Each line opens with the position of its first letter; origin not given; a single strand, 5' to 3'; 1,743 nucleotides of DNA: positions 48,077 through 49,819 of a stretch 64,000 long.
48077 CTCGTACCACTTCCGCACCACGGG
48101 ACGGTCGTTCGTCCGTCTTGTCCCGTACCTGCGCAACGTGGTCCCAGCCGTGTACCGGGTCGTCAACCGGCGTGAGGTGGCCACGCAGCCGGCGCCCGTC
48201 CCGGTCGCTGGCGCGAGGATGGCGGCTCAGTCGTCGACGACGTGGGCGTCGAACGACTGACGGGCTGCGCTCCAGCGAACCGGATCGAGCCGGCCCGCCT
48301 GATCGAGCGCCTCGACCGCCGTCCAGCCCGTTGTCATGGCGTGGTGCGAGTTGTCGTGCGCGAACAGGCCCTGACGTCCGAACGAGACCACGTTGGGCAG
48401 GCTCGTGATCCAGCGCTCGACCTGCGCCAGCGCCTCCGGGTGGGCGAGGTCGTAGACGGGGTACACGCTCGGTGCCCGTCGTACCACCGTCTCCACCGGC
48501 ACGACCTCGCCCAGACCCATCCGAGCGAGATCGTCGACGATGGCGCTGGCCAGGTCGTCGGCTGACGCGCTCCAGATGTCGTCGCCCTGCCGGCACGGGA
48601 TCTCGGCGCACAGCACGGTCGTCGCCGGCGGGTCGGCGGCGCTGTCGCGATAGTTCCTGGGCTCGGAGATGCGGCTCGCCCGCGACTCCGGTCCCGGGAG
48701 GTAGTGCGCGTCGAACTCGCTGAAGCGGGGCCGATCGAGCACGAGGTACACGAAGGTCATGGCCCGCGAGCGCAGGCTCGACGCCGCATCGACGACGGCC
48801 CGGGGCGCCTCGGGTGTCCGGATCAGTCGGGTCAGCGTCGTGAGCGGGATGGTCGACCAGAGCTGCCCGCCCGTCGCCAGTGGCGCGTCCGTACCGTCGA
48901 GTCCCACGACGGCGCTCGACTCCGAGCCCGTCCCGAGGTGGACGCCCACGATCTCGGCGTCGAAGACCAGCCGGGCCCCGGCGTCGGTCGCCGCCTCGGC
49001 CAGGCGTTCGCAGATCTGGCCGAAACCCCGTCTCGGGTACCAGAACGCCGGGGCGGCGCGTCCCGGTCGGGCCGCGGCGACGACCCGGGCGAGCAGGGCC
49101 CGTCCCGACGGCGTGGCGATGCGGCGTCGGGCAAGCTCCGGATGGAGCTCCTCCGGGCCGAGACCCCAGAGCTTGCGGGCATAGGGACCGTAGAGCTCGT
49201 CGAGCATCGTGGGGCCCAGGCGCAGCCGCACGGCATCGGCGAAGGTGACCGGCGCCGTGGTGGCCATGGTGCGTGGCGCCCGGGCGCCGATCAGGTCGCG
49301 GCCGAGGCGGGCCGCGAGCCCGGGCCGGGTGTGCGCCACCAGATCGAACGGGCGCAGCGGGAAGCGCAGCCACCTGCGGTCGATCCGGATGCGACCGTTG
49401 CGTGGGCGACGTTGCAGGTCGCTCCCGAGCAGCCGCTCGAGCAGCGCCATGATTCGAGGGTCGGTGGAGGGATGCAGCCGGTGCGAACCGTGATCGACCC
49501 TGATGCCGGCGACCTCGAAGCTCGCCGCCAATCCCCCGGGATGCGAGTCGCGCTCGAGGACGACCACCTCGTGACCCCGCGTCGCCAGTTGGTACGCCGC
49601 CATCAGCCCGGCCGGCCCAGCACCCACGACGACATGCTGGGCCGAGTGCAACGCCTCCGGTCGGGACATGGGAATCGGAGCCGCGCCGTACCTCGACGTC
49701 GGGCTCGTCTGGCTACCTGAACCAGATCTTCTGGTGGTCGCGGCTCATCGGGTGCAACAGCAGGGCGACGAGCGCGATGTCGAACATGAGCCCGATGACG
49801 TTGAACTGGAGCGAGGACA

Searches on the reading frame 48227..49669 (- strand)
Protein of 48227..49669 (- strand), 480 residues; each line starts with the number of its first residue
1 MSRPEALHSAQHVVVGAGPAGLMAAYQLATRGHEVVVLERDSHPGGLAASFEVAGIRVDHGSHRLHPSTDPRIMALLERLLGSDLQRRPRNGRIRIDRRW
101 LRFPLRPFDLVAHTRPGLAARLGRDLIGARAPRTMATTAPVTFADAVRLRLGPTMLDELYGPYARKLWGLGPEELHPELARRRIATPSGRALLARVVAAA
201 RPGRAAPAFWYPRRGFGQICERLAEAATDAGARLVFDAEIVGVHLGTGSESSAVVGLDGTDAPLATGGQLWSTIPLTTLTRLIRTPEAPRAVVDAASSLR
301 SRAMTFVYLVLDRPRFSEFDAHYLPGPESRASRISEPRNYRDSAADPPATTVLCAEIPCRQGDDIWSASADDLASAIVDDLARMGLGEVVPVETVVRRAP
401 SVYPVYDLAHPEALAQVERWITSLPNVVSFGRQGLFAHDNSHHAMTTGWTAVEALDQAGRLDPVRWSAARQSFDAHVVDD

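Call 3: search_protein_families(library=pfam, proteins=[window:48227-49669:-], max_evalue=0.01)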
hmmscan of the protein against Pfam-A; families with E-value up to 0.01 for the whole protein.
window:48227-49669:- (480 aa): 13 families
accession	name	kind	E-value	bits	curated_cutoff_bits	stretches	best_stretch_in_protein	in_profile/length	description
PF01593.30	Amino_oxidase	-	9.5e-25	88.2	19.8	1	20-391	2-370/443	Flavin containing amine oxidoreductase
PF13450.12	NAD_binding_8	-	4.4e-20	72.2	21.9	1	14-80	1-68/68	NAD(P)-binding Rossmann-like domain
PF01266.30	DAO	-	3.2e-12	47.1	27.9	1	13-248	3-179/353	FAD dependent oxidoreductase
PF12831.13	FAD_oxidored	-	5.4e-08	33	27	1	13-56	3-46/416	FAD dependent oxidoreductase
PF03486.20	HI0933_like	-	5.6e-07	29.7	50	1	12-45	3-36/244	HI0933-like protein Rossmann domain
PF00890.30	FAD_binding_2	-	3e-06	27.1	20.4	1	13-46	3-36/414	FAD binding domain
PF01494.25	FAD_binding_3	-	3.3e-06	27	22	1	13-43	5-35/349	FAD binding domain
PF01946.23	Thi4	-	3.4e-06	26.9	26.2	1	12-46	20-55/235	Thi4 family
PF07992.20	Pyr_redox_2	-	2.9e-05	24.1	26.1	1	11-43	2-35/291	Pyridine nucleotide-disulphide oxidoreductase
PF00070.33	Pyr_redox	-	7.4e-05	23.6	22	1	13-45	3-35/82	Pyridine nucleotide-disulphide oxidoreductase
PF13738.12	Pyr_redox_3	-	0.00043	20.1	30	1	13-42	1-31/305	Pyridine nucleotide-disulphide oxidoreductase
PF01134.28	GIDA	-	0.0021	17.6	22.1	1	13-39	3-29/391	Glucose inhibited division protein A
PF05834.18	Lycopene_cycl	-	0.0021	17.6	23.4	0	13-40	3-32/380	Lycopene cyclase protein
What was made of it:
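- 48227..49669 (-): FAD-dependent oxidoreductase (480 aa) of the PRK07208 / amine-oxidase fold. Its nearest solved relatives are UDP-galactopyranose mutases. In relatives it is co-directional with, and just downstream of, the fbpC-like ATPase gene. Pfam Amino_oxidase and NAD_binding_8 (call 3).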

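Call 5: search_protein_families(library=ncbifam, proteins=[window:48227-49669:-], max_evalue=0.1)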
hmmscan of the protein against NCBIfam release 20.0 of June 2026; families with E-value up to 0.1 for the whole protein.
window:48227-49669:- (480 aa): 135 families (the best 25 are shown)
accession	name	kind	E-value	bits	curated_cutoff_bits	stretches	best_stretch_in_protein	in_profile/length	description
NF005547.0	PRK07208.1-3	equivalog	3.5e-75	253.5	380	1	11-454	6-440/465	hypothetical protein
NF005548.0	PRK07208.1-4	equivalog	5.2e-69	233.1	389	1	11-462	5-457/488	hypothetical protein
NF005545.0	PRK07208.1-1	equivalog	1.6e-49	168.6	451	1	8-461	6-467/504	hypothetical protein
NF005546.0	PRK07208.1-2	equivalog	8.3e-37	126.9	418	2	88-457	114-504/527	hypothetical protein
NF005549.0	PRK07208.1-5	equivalog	1.1e-25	90.1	587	3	350-458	405-514/534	hypothetical protein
NF005560.0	PRK07233.1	equivalog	1.7e-21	76.6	252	2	13-85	4-76/435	hypothetical protein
TIGR02734.1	crtI_fam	subfamily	1.5e-14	53.6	238.1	1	13-86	2-72/504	phytoene desaturase family protein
TIGR03467.1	HpnE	equivalog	9.7e-13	48.2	283.05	1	13-64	2-55/430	hydroxysqualene dehydroxylase HpnE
TIGR02730.1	carot_isom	equivalog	4e-11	42.4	586.9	1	12-81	3-72/493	carotenoid isomerase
NF045637.1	carotdesatCrtDProt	equivalog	5.6e-11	41.7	580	1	13-61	2-50/485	1-hydroxycarotenoid 3,4-desaturase CrtD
NF058655.1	CrtID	equivalog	5.7e-11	41.9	640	1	13-61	2-50/478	bifunctional phytoene desaturase/3,4-desaturase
NF009410.0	PRK12771.1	subfamily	3.3e-10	39.2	516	1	10-57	138-185/566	NAD(P)-binding protein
TIGR03997.1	mycofact_OYE_2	equivalog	1.5e-09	36.9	793.15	1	10-48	380-418/645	mycofactocin system FadH/OYE family oxidoreductase 2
NF008841.0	PRK11883.1-1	equivalog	2.5e-09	36.6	517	2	9-94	3-90/453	protoporphyrinogen oxidase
TIGR02032.1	GG-red-SF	subfamily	5.9e-08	32.7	158.8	1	13-45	4-36/297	geranylgeranyl reductase family protein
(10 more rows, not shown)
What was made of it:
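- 48227..49669 (-): NCBIfam PRK07208, 253 bits, below the 380 cut-off (call 5).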

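Call 25: search_solved_structures(query=window:48230-49669:-, max_evalue=0.001)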
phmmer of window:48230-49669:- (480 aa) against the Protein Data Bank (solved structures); distinct sequences matched with E-value up to 0.001: 37.
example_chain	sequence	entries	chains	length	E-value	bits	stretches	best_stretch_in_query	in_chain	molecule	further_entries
4u8l_A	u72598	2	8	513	3.4e-10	42.9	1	10-219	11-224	UDP-galactopyranose mutase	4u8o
4u8m_A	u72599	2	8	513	1.1e-09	41.2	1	10-219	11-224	UDP-galactopyranose mutase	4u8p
3ukp_A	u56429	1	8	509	1.2e-09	41.1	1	11-219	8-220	UDP-galactopyranose mutase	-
3uka_A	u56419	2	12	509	1.2e-09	41.1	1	11-219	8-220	UDP-galactopyranose mutase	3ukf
3ukl_A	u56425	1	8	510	1.2e-09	41.1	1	11-219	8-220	UDP-galactopyranose mutase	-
3ukq_A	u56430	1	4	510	1.2e-09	41.1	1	11-219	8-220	UDP-galactopyranose mutase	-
3ute_A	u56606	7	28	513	1.2e-09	41.1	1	10-219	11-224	UDP-galactopyranose mutase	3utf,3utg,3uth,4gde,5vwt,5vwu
3ukh_A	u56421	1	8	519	1.2e-09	41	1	11-219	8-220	UDP-galactopyranose mutase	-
4u8i_A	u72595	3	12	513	1.4e-09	40.9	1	10-219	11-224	UDP-galactopyranose mutase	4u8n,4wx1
4u8k_A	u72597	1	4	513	1.9e-09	40.4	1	10-219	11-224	UDP-galactopyranose mutase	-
3ukk_A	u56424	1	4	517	3.2e-09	39.7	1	11-219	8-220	UDP-galactopyranose mutase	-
4u8j_A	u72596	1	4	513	5.3e-09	38.9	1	10-219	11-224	UDP-galactopyranose mutase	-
5hhf_A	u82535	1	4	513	2.5e-08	36.7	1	10-219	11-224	UDP-galactopyranose mutase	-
3hdq_A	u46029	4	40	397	6.2e-08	35.4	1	11-187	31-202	UDP-galactopyranose mutase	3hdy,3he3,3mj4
4dsg_A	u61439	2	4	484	7.3e-07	31.9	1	10-245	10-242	UDP-galactopyranose mutase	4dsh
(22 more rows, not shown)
